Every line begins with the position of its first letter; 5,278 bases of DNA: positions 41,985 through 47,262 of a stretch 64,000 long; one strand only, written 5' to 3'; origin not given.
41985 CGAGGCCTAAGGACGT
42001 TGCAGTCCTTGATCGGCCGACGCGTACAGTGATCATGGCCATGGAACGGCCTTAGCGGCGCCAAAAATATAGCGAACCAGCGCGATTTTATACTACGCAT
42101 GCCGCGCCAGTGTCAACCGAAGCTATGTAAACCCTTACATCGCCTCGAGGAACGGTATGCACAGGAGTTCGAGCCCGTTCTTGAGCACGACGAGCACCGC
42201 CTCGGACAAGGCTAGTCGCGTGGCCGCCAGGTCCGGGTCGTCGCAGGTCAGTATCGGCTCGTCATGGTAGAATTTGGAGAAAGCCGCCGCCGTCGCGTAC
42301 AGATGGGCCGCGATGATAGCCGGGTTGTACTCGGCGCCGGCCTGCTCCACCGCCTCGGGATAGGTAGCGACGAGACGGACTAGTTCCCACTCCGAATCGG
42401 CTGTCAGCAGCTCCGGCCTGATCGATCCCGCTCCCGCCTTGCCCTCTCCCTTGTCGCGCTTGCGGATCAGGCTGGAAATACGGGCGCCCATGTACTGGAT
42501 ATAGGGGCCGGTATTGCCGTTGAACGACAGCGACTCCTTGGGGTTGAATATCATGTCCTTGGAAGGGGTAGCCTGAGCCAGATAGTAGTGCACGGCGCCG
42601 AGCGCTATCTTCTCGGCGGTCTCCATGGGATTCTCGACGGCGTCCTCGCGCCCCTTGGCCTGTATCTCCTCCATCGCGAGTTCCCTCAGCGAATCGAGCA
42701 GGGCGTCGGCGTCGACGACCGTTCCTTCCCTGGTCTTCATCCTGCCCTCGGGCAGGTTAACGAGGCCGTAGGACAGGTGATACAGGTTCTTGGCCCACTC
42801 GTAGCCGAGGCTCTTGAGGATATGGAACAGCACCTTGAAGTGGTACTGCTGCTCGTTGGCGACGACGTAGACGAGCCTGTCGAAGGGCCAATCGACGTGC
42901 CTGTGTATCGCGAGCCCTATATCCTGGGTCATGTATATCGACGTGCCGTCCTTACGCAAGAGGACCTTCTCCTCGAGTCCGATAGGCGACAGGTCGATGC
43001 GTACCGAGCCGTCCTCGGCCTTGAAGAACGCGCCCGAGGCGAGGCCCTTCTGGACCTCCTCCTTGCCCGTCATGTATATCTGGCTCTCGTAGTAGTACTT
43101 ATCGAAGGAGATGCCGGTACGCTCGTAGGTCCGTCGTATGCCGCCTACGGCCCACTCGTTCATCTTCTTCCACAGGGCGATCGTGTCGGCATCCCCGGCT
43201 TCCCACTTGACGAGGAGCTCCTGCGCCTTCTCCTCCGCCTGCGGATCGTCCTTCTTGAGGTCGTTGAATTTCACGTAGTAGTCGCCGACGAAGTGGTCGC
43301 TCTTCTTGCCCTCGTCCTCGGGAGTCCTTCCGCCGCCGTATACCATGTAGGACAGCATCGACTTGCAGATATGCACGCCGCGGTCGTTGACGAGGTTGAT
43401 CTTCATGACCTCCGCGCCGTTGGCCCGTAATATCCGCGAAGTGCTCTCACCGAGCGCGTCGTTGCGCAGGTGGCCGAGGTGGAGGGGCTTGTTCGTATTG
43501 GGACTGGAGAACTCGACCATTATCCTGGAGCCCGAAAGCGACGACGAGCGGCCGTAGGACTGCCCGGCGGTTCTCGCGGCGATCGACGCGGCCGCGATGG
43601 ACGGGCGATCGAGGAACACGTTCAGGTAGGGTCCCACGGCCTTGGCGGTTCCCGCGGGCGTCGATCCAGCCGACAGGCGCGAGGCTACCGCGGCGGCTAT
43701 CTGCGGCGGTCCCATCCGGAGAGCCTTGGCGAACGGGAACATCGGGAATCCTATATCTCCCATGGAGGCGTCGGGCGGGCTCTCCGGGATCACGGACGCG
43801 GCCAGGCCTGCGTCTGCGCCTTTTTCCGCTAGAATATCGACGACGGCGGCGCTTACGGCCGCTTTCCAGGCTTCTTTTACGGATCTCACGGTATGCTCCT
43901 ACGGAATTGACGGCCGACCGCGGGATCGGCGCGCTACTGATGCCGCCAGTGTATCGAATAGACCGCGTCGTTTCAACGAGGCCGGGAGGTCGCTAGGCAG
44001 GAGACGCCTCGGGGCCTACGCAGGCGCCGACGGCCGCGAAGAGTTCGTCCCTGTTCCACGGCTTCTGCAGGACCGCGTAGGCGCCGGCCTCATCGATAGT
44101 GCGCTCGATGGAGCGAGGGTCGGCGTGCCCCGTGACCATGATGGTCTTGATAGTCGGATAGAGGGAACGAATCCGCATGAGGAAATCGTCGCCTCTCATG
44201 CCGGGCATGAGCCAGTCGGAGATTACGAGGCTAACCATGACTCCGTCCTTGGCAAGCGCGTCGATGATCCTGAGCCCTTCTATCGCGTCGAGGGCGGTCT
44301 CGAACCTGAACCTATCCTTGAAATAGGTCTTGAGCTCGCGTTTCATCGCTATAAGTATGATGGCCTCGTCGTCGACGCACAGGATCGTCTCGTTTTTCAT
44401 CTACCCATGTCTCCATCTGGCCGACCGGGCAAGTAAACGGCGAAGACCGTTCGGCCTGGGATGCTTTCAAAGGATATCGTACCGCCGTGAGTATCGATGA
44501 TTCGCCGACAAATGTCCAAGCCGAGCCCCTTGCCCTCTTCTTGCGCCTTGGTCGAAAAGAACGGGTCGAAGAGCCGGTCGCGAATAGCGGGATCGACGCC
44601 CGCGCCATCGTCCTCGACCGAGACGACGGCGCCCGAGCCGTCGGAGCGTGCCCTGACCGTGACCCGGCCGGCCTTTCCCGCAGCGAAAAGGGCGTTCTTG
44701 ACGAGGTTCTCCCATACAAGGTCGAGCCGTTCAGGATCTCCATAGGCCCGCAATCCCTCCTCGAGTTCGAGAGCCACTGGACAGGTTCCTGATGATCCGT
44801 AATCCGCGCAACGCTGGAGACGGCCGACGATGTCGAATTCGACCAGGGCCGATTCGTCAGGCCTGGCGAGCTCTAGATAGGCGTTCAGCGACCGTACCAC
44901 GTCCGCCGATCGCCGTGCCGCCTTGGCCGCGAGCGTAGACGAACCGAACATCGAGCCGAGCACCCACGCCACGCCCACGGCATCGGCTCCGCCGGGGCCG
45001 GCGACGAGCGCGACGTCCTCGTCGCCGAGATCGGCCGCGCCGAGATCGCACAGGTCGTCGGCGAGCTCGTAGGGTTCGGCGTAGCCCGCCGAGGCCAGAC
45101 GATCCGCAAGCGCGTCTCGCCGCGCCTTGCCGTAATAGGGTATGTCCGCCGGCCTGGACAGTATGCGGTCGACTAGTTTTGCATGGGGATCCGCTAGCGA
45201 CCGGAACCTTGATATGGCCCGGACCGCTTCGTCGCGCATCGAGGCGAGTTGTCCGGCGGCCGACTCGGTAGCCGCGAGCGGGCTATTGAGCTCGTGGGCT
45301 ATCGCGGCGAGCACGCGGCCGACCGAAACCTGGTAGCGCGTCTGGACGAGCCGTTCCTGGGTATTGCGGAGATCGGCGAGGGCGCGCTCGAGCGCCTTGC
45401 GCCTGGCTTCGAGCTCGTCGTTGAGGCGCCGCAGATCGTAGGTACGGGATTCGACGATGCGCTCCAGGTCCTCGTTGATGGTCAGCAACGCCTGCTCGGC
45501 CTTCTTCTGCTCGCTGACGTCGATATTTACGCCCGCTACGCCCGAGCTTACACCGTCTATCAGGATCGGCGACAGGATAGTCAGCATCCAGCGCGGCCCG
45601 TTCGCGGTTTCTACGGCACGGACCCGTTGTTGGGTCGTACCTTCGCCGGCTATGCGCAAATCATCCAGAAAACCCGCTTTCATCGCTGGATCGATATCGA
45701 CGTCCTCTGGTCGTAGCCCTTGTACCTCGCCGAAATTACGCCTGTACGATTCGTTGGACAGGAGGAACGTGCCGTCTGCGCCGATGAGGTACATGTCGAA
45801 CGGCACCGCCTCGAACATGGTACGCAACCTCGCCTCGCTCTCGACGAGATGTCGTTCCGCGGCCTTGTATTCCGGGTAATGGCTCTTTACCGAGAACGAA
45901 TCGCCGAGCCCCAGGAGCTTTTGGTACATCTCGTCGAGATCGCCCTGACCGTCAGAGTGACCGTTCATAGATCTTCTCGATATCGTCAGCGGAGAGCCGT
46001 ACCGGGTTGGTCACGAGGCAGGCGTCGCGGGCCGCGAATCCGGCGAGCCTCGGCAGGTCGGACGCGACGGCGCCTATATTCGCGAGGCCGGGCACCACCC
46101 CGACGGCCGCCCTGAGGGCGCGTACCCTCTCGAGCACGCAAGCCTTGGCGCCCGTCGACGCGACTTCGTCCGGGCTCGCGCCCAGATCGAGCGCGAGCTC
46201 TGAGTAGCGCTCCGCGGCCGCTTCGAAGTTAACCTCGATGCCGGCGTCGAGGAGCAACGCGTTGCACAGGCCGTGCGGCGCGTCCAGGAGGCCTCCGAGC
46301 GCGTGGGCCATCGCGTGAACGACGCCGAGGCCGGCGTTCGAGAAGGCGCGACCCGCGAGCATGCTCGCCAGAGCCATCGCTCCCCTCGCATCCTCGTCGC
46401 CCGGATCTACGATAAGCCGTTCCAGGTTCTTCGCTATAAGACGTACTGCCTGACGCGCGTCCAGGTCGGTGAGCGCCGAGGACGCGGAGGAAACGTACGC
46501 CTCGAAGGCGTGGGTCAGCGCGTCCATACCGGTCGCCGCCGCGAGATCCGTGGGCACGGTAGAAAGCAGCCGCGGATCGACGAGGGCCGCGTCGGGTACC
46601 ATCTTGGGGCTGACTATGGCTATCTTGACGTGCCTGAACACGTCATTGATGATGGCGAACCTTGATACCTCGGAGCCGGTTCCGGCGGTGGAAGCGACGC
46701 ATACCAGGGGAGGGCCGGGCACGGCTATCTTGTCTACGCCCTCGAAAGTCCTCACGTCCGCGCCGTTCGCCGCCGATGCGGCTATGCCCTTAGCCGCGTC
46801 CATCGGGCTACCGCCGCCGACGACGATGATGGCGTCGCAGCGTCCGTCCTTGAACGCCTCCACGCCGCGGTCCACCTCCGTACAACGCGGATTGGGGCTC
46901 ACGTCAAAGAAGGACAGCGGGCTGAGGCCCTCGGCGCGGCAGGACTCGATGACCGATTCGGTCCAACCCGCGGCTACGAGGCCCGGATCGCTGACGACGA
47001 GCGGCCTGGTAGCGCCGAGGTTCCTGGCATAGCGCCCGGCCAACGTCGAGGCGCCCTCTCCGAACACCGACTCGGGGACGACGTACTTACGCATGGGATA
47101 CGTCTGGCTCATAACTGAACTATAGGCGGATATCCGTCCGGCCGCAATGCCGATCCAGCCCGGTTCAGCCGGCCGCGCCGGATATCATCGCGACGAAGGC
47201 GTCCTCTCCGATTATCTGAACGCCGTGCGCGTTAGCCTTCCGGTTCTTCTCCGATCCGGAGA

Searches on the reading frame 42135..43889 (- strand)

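Call 62: search_protein_families(library=pfam, proteins=[window:42135-43889:-], max_evalue=0.00001)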
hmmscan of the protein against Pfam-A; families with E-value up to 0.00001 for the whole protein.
window:42135-43889:- (584 aa): 3 families
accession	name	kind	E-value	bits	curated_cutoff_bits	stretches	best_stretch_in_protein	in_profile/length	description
PF00750.26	tRNA-synt_1d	-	9.2e-49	166.7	23.3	1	120-448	19-347/349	tRNA synthetases class I (R), catalytic domain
PF05746.21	DALR_1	-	4.1e-26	91.8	22.3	1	464-584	1-117/117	DALR anticodon binding domain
PF03485.21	Arg_tRNA_synt_N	-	2.5e-10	41.3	21.5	1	8-93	3-85/85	Arginyl tRNA synthetase N terminal domain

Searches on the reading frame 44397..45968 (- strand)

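Call 62: search_protein_families(library=pfam, proteins=[window:44397-45968:-], max_evalue=0.00001)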
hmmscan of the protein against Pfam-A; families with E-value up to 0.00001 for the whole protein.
window:44397-45968:- (523 aa): 1 family
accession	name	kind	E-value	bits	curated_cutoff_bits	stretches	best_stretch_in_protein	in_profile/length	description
PF02518.31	HATPase_c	-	1.5e-24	87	26.4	1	410-514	1-108/111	Histidine kinase-, DNA gyrase B-, and HSP90-like ATPase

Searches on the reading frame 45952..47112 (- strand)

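Call 62: search_protein_families(library=pfam, proteins=[window:45952-47112:-], max_evalue=0.00001)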
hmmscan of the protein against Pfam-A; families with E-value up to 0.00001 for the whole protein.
window:45952-47112:- (386 aa): 3 families
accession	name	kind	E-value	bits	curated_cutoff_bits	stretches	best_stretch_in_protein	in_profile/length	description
PF25137.1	ADH_Fe_C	-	2.7e-53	181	27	1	192-385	2-193/194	Fe-containing alcohol dehydrogenase family, C-terminal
PF00465.25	Fe-ADH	-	2.5e-46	157.8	31.3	1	14-180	3-168/168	Iron-containing alcohol dehydrogenase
PF13685.12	Fe-ADH_2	-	1.1e-08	35.7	28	1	16-114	1-97/149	Iron-containing alcohol dehydrogenase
